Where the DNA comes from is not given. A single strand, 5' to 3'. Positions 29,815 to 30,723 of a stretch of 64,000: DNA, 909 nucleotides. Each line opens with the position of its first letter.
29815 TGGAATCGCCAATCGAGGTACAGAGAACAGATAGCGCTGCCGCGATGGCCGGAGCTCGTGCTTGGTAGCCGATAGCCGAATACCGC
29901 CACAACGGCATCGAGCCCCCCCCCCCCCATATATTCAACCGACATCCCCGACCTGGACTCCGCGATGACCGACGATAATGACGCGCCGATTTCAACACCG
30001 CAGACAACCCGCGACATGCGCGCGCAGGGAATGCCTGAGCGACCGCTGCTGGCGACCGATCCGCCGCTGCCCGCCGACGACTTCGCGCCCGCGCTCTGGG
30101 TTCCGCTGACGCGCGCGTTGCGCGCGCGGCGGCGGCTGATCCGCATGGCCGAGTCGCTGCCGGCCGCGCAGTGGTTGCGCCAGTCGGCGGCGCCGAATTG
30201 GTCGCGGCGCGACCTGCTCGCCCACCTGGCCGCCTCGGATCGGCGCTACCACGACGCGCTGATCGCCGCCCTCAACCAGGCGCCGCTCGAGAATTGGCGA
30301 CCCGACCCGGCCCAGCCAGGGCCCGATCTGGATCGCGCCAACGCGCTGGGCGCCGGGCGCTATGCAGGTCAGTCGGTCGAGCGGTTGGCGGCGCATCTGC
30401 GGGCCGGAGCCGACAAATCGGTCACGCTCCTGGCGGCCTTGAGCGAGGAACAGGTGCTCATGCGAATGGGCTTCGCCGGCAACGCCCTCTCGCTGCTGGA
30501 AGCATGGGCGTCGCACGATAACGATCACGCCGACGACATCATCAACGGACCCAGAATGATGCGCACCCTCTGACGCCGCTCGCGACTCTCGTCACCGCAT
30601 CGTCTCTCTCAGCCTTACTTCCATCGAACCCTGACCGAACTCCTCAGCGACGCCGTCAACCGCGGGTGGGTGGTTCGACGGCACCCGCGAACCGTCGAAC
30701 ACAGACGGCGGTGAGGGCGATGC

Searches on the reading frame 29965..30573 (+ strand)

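Call 31: search_protein_families(library=pfam, proteins=[window:29965-30573:+], max_evalue=0.001)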
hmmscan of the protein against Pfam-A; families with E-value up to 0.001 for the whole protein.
window:29965-30573:+ (202 aa): 3 families
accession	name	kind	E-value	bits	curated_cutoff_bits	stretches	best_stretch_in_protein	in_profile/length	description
PF12867.12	DinB_2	-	3.4e-11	44.1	24.8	1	53-189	4-125/128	DinB superfamily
PF11716.13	MDMPI_N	-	8e-10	40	24.2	1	53-173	3-117/140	Mycothiol maleylpyruvate isomerase N-terminal domain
PF05163.17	DinB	-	0.00092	19.6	23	0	53-101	14-62/165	DinB family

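Call 58: search_protein_families(library=ncbifam, proteins=[window:29965-30573:+], max_evalue=0.01)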
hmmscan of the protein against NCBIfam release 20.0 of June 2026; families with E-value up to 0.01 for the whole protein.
window:29965-30573:+ (202 aa): 3 families
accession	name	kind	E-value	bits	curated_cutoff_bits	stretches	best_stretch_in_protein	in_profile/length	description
TIGR03083.1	TIGR03083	domain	2.7e-11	44.2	50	1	51-182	2-122/202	maleylpyruvate isomerase family mycothiol-dependent enzyme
TIGR03086.1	TIGR03086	subfamily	7.9e-05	22.7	83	1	53-149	3-99/180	TIGR03086 family metal-binding protein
TIGR03084.1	TIGR03084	hypoth_equivalog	0.00015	21.5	247.95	1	56-181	12-131/253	TIGR03084 family metal-binding protein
